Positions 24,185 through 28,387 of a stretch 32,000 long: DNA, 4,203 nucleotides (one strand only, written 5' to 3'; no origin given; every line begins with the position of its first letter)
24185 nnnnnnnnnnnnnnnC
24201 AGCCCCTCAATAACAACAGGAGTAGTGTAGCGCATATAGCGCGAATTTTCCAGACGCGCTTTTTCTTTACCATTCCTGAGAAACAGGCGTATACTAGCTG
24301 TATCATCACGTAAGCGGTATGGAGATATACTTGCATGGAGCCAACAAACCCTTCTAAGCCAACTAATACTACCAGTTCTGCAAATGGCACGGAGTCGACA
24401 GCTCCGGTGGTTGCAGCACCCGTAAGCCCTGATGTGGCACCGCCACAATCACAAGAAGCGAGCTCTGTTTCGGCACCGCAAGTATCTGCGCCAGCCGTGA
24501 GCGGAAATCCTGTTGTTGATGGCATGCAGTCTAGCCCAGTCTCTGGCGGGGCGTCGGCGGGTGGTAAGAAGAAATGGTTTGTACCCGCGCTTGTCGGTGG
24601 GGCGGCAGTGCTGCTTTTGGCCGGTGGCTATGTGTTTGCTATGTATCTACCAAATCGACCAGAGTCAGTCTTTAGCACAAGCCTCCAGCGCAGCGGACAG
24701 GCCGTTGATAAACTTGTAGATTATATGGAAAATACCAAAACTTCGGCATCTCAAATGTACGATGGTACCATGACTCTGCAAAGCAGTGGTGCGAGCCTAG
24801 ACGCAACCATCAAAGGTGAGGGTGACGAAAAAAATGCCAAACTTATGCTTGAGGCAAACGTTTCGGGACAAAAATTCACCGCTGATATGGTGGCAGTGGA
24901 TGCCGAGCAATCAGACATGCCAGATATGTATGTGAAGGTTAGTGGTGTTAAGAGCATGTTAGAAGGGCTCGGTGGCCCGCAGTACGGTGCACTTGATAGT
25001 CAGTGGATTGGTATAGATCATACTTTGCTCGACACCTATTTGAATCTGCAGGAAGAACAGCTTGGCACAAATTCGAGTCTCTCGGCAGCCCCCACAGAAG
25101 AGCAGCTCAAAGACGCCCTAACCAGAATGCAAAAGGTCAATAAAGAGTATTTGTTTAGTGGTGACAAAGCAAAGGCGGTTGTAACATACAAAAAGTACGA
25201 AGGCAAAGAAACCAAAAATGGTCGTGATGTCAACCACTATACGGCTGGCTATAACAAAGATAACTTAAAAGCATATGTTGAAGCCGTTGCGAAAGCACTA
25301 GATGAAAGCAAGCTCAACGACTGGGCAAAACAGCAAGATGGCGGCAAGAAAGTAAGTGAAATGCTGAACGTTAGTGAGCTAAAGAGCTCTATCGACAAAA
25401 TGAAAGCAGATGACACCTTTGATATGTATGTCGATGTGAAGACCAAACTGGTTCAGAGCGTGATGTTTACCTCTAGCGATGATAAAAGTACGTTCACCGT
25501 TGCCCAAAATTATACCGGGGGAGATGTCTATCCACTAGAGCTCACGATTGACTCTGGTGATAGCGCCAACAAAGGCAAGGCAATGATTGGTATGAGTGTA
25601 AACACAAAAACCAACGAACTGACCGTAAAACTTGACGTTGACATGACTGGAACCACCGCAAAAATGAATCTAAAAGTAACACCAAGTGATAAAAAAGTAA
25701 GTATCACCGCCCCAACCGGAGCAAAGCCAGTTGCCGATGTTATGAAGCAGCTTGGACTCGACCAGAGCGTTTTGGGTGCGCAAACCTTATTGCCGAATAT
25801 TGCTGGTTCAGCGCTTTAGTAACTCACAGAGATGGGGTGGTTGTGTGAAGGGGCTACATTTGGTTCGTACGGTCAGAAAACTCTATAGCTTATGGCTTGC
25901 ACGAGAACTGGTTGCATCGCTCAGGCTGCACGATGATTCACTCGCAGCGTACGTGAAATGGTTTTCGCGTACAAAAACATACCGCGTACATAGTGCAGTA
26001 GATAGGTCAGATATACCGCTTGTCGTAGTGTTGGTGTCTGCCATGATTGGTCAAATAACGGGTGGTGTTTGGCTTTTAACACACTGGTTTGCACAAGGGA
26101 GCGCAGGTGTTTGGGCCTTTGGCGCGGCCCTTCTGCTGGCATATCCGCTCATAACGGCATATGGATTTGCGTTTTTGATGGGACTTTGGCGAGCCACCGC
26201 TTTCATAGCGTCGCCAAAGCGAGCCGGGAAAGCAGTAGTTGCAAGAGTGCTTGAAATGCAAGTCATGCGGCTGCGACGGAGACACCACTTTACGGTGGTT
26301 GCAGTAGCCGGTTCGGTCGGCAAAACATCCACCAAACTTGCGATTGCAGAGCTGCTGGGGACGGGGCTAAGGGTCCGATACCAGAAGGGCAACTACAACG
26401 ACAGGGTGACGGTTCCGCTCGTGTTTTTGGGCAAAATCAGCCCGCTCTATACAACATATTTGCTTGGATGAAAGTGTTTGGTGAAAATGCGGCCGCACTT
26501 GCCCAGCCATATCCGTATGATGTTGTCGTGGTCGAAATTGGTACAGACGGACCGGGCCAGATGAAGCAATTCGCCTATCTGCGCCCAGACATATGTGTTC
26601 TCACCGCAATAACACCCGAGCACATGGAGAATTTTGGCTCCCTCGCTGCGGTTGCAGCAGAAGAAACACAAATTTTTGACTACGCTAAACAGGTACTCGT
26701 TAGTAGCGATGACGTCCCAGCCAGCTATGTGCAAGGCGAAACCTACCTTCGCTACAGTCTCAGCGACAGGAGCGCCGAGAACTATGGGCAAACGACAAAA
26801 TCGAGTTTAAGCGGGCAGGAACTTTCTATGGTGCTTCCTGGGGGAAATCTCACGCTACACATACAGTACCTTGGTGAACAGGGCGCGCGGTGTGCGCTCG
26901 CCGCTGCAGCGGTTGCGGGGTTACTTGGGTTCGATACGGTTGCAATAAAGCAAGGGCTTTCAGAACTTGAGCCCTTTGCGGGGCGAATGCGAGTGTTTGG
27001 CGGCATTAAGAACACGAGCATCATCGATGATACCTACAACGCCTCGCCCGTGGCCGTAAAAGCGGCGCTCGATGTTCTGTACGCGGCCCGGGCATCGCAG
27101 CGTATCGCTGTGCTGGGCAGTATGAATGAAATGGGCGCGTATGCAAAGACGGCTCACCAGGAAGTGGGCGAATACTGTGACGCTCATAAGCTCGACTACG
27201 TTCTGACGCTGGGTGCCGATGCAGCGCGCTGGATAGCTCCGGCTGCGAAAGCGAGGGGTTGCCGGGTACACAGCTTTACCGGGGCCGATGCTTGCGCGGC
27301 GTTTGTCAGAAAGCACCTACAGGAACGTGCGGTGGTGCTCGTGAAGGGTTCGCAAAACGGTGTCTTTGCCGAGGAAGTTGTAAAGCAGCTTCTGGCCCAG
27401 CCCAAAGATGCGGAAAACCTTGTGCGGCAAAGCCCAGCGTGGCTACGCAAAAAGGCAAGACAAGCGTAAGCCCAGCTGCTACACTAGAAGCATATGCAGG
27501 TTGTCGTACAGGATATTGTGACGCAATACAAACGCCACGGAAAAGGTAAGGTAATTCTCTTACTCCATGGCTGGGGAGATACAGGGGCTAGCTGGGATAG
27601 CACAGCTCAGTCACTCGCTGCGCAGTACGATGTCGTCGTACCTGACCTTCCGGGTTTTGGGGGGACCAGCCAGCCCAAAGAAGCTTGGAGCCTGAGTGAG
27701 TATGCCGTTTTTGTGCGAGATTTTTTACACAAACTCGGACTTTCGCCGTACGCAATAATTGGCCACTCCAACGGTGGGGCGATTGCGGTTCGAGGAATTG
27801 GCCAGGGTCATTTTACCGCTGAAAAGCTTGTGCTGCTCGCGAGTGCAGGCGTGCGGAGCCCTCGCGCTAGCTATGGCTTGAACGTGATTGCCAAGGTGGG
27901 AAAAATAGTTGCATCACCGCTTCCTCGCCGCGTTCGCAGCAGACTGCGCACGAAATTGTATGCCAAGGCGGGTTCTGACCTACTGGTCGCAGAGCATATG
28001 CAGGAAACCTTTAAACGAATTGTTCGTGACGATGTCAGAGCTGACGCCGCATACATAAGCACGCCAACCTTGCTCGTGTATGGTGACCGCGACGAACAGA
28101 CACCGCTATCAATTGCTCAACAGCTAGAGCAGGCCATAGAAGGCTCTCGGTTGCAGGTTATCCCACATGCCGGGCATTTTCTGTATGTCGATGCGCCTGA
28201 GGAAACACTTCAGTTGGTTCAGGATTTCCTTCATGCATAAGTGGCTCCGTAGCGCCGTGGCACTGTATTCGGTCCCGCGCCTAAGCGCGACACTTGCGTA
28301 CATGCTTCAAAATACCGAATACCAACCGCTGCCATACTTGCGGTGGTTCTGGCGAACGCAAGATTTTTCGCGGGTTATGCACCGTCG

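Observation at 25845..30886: Two membrane-anchored MurF-like ligase paralogs bracket an alpha/beta hydrolase directly upstream of ddl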

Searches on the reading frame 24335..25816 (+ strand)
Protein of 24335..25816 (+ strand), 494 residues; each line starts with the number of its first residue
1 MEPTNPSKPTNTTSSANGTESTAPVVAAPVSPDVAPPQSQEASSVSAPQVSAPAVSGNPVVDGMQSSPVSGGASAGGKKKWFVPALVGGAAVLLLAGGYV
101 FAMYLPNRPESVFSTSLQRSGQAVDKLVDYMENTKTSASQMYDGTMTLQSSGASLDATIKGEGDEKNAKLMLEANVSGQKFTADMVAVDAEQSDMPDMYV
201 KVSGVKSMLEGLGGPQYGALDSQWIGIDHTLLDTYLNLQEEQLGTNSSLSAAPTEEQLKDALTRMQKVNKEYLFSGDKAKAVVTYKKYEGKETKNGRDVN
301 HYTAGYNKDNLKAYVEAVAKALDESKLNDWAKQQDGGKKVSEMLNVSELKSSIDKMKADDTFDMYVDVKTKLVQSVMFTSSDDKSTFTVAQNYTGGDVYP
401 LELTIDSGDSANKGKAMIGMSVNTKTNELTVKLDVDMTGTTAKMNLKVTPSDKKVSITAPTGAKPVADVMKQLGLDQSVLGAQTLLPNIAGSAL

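Call 5: search_protein_families(library=pfam, proteins=[window:24335-25816:+], max_evalue=0.01)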
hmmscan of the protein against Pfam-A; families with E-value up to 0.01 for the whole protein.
window:24335-25816:+ (494 aa): 0 families

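Call 6: search_protein_families(library=ncbifam, proteins=[window:24335-25816:+], max_evalue=0.01)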
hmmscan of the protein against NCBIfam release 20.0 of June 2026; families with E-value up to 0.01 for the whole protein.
window:24335-25816:+ (494 aa): 0 families

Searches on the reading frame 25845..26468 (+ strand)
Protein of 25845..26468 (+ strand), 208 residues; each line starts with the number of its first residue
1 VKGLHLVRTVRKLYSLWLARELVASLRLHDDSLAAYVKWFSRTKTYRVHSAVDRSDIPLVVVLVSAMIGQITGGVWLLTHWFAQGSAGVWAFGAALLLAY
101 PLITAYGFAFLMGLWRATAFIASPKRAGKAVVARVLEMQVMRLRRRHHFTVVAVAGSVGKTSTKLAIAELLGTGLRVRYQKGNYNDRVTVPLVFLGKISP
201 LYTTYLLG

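Call 5: search_protein_families(library=pfam, proteins=[window:25845-26468:+], max_evalue=0.01)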
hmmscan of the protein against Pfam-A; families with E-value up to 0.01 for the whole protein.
window:25845-26468:+ (208 aa): 1 family
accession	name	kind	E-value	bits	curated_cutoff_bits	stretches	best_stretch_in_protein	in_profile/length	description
PF08245.18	Mur_ligase_M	-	0.003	18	24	1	154-194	1-49/200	Mur ligase middle domain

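Call 6: search_protein_families(library=ncbifam, proteins=[window:25845-26468:+], max_evalue=0.01)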
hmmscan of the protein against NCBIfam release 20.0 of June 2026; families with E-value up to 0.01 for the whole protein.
window:25845-26468:+ (208 aa): 5 families
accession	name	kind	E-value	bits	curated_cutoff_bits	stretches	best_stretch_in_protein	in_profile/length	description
TIGR01143.1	murF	subfamily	2e-10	40.2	288.6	1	143-195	68-120/418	UDP-N-acetylmuramoyl-tripeptide--D-alanyl-D-alanine ligase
NF008896.0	PRK11929.1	equivalog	3.7e-10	38.3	1023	1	141-195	596-650/965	bifunctional UDP-N-acetylmuramoyl-L-alanyl-D-glutamate--2,6-diaminopimelate ligase MurE/UDP-N-acetylmuramoyl-tripeptide--D-alanyl-D-alanine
NF008041.0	PRK10773.1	equivalog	6.7e-06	25.1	551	1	143-195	94-146/453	UDP-N-acetylmuramoyl-tripeptide--D-alanyl-D-alanine ligase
NF010693.0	PRK14093.1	equivalog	8e-06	24.8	544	1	142-193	101-152/479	UDP-N-acetylmuramoylalanyl-D-glutamyl-2,6-diaminopimelate--D-alanyl-D-alanine ligase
NF008897.0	PRK11930.1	equivalog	0.0042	15.2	804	1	139-193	97-151/822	bifunctional UDP-N-acetylmuramoyl-tripeptide:D-alanyl-D-alanine ligase/alanine racemase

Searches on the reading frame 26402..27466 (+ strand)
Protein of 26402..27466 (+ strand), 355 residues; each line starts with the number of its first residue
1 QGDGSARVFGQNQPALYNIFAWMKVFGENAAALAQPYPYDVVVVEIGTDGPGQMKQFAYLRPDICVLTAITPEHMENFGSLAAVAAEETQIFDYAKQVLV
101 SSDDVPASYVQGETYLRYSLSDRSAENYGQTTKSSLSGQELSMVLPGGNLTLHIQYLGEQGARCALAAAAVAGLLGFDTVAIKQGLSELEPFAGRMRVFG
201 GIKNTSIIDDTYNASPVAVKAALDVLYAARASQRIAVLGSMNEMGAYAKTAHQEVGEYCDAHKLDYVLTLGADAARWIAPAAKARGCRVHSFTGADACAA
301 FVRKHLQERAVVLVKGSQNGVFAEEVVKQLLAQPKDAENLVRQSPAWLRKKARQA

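Call 5: search_protein_families(library=pfam, proteins=[window:26402-27466:+], max_evalue=0.01)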
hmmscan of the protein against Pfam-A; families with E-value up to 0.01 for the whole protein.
window:26402-27466:+ (355 aa): 2 families
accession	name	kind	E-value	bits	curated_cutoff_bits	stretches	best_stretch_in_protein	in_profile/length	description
PF02875.26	Mur_ligase_C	-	1.1e-18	68.8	28.4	1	194-317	1-126/127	Mur ligase, glutamate ligase domain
PF08245.18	Mur_ligase_M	-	6.6e-17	62.6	24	1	39-172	57-200/200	Mur ligase middle domain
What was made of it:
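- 25845..27469 (+): Paralog 1 (p1): a MurF-type ligase, 541 aa once repaired. In this assembly it is split into 25845-26471 (208 aa) and 26468-27469 (333 aa). Mur_ligase_M and Mur_ligase_C in call 5.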

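Call 6: search_protein_families(library=ncbifam, proteins=[window:26402-27466:+], max_evalue=0.01)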
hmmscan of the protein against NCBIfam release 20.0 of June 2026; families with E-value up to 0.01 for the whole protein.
window:26402-27466:+ (355 aa): 20 families
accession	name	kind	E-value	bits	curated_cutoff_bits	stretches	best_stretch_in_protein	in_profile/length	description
TIGR01143.1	murF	subfamily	3.7e-55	187.6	288.6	1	40-330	127-418/418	UDP-N-acetylmuramoyl-tripeptide--D-alanyl-D-alanine ligase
NF008896.0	PRK11929.1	equivalog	1.5e-52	178.6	1023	1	39-333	656-959/965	bifunctional UDP-N-acetylmuramoyl-L-alanyl-D-glutamate--2,6-diaminopimelate ligase MurE/UDP-N-acetylmuramoyl-tripeptide--D-alanyl-D-alanine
NF008041.0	PRK10773.1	equivalog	4.8e-32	111.3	551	1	39-330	152-447/453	UDP-N-acetylmuramoyl-tripeptide--D-alanyl-D-alanine ligase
NF008897.0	PRK11930.1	equivalog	1.1e-29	103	804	1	41-332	161-455/822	bifunctional UDP-N-acetylmuramoyl-tripeptide:D-alanyl-D-alanine ligase/alanine racemase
NF010693.0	PRK14093.1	equivalog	6.9e-24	84.3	544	2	147-331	278-465/479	UDP-N-acetylmuramoylalanyl-D-glutamyl-2,6-diaminopimelate--D-alanyl-D-alanine ligase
TIGR01082.1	murC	equivalog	1.3e-13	50.8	335.1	1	55-228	161-339/449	UDP-N-acetylmuramate--L-alanine ligase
TIGR01085.1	murE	subfamily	3.6e-12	45.9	257.3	1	60-240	176-366/472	UDP-N-acetylmuramyl-tripeptide synthetase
TIGR01087.1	murD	equivalog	2.9e-11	43.1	211.95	1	35-227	149-339/441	UDP-N-acetylmuramoyl-L-alanine--D-glutamate ligase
NF001126.0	PRK00139.1-4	equivalog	1.1e-10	40.7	373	1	58-239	190-375/486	UDP-N-acetylmuramoyl-L-alanyl-D-glutamate--2,6-diaminopimelate ligase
NF053645.1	pMurC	equivalog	1.1e-09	37.6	560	1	40-104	156-224/492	pseudomurein biosynthesis peptide ligase pMurC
NF001123.0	PRK00139.1-1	equivalog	5.8e-09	35.1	586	1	41-239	177-383/493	UDP-N-acetylmuramoyl-L-alanyl-D-glutamate--2,6-diaminopimelate ligase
NF053646.1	pMurD1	equivalog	7.7e-09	34.7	610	1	39-258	165-374/465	pseudomurein biosynthesis peptide ligase pMurD1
NF001124.0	PRK00139.1-2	equivalog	3.6e-08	32.6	476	1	61-240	198-385/500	UDP-N-acetylmuramoyl-L-alanyl-D-glutamate--2,6-diaminopimelate ligase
NF010628.0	PRK14022.1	equivalog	1.8e-07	30.3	536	1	58-269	197-402/483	UDP-N-acetylmuramoyl-L-alanyl-D-glutamate--L-lysine ligase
NF053647.1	pMurD2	equivalog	2.7e-05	23.2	550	0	152-217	236-301/405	pseudomurein biosynthesis peptide ligase pMurD2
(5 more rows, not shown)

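Call 72: find_encoding_contigs(protein=window:26468-27466:+, flank=10000, max_places=3)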
Protein window:26468-27466:+ (333 aa): no gene with exactly this product is on record in the collection.

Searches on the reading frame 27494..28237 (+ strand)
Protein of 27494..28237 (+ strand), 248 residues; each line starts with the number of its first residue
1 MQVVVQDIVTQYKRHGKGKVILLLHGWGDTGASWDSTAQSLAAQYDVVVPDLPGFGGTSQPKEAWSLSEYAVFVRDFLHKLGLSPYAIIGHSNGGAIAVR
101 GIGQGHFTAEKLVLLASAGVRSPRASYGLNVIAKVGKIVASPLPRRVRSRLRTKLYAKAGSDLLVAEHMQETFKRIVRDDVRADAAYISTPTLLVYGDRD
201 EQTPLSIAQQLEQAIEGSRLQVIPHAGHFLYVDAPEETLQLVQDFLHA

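Call 5: search_protein_families(library=pfam, proteins=[window:27494-28237:+], max_evalue=0.01)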
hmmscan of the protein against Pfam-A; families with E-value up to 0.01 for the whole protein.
window:27494-28237:+ (248 aa): 8 families
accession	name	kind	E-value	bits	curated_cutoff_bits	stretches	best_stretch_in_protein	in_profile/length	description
PF00561.26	Abhydrolase_1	-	1.3e-26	94.2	25.8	2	20-98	2-83/245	alpha/beta hydrolase fold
PF12697.13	Abhydrolase_6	-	1e-23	85.6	26.3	1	21-239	1-215/217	Alpha/beta hydrolase family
PF12146.15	Hydrolase_4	-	4.6e-15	56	27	1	19-233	5-237/239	Serine aminopeptidase, S33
PF03959.19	FSH1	-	4.1e-06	27.1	21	1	61-228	79-199/211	Serine hydrolase (FSH1)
PF08386.16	Abhydrolase_4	-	1.7e-05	25.3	21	1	189-246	34-91/103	TAP-like protein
PF02230.22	Abhydrolase_2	-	2.4e-05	24.7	23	0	11-39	7-35/217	Phospholipase/Carboxylesterase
PF00975.26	Thioesterase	-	0.00028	21.6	26.4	1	25-99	7-81/226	Thioesterase domain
PF00326.27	Peptidase_S9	-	0.0039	17.1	22.6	0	187-246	142-206/213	Prolyl oligopeptidase family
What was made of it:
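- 27494..28240 (+): Alpha/beta-fold serine hydrolase, 248 aa. It has an HGW oxyanion motif and a Ser92 (GHSNGG, 27761-27778) / Asp200 / His228 triad. It overlaps p2 by 8 nt. Abhydrolase_1 at 94 bits and Abhydrolase_6 at 86 bits (call 5).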

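Call 6: search_protein_families(library=ncbifam, proteins=[window:27494-28237:+], max_evalue=0.01)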
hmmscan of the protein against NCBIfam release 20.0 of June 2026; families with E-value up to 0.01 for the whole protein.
window:27494-28237:+ (248 aa): 28 families (the best 25 are shown)
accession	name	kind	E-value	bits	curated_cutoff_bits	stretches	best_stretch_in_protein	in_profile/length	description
NF058580.1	lipase_V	equivalog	8.6e-30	104.1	300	1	14-234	21-226/230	EstV family lipase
NF011457.0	PRK14875.1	equivalog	5.8e-28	97.9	307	2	5-120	117-234/372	acetoin dehydrogenase dihydrolipoyllysine-residue acetyltransferase subunit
NF051488.1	bifunc_PcaDC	exception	7.2e-27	94.5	390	1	11-247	3-251/375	bifunctional 3-oxoadipate enol-lactonase/4-carboxymuconolactone decarboxylase PcaDC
NF050089.1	i_nPHAscl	equivalog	5.9e-26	91.2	300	2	11-121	10-121/288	intracellular short-chain-length polyhydroxyalkanoate depolymerase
TIGR03056.1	bchO_mg_che_rel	equivalog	1.6e-23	83.1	172.55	2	15-118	25-129/278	alpha/beta fold hydrolase BchO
TIGR03695.1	menH_SHCHC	equivalog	1.5e-22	80.3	208.55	2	18-117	2-104/252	2-succinyl-6-hydroxy-2,4-cyclohexadiene-1-carboxylate synthase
NF051487.1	bifunc_PcaCD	exception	6.3e-22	78.2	430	1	11-247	163-412/413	bifunctional 4-carboxymuconolactone decarboxylase/3-oxoadipate enol-lactonase PcaCD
TIGR01738.1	bioH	equivalog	1.4e-21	77.3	206.95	2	17-128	2-109/245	pimeloyl-ACP methyl ester esterase BioH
TIGR02427.1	protocat_pcaD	equivalog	1.6e-21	76.9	255.85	2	177-246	181-250/251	3-oxoadipate enol-lactonase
NF045632.1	hydroxlase_HsaD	equivalog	5.9e-20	71.4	400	2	15-122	29-142/290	4,5:9,10-diseco-3-hydroxy-5,9,17-trioxoandrosta-1(10),2-diene-4-oate hydrolase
TIGR03611.1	RutD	equivalog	4.1e-15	55.9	238.5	2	15-99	10-95/258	pyrimidine utilization protein D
TIGR01250.1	pro_imino_pep_2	subfamily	8.4e-15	55.1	167.65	2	180-246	222-287/288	proline iminopeptidase-family hydrolase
NF002938.0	PRK03592.1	equivalog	3.2e-12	46.4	241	1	3-99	15-111/298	haloalkane dehalogenase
NF008340.0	PRK11126.1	equivalog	1.1e-11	44.4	261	1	11-108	7-102/255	2-succinyl-6-hydroxy-2,4-cyclohexadiene-1-carboxylate synthase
TIGR03343.1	biphenyl_bphD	equivalog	2.7e-11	43.2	462.15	2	8-179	20-194/282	2-hydroxy-6-oxo-6-phenylhexa-2,4-dienoate hydrolase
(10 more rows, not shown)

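Call 56: search_solved_structures(query=window:27494-28237:+, max_evalue=1e-8)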
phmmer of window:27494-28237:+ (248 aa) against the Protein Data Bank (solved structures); distinct sequences matched with E-value up to 1e-8: 102 (the best 60 are shown).
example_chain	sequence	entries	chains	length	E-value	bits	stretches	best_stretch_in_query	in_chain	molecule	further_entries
3bdi_A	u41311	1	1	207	2.7e-19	73.1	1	180-247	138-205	Uncharacterized protein Ta0194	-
6i8w_A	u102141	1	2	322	1.5e-18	70.7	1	17-126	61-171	Alpha/beta fold hydrolase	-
8ynv_A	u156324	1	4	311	2.2e-18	70.1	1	18-122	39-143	poly(3-hydroxybutyrate) depolymerase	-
27ct_A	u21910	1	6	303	4.4e-18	69.1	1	19-120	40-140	RPA1511_2297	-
8ynw_A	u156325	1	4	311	5.8e-18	68.7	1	18-122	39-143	Poly(3-hydroxybutyrate) depolymerase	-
3fob_A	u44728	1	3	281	2.1e-17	66.9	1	10-114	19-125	Bromoperoxidase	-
21dl_A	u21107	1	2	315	2.2e-17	66.8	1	19-149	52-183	RPA1511_5221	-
1iun_A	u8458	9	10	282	1.8e-16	63.8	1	4-246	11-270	meta-Cleavage product hydrolase | 2-hydroxy-6-oxo-7-methylocta-2,4-dienoate hydrolase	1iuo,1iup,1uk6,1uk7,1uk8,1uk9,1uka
8zp6_A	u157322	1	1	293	1.9e-16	63.8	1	3-97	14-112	AB hydrolase-1 domain-containing protein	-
1j1i_A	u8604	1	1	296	2e-16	63.7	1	8-120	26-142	meta cleavage compound hydrolase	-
4opm_A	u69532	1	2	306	2e-16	63.7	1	5-122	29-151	Lipase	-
2d0d_A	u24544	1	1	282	2.5e-16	63.4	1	4-246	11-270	2-hydroxy-6-oxo-7-methylocta-2,4-dienoate hydrolase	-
5ng7_A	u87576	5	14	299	1.3e-15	61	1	4-117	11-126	epoxide hydrolase | Alpha/beta epoxide hydrolase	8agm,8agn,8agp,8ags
5h3h_A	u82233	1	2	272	2.2e-15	60.3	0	15-127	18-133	Abhydrolase domain-containing protein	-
9c2g_A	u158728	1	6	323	5.9e-15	58.9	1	10-98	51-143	Isobutylene epoxide hydrolase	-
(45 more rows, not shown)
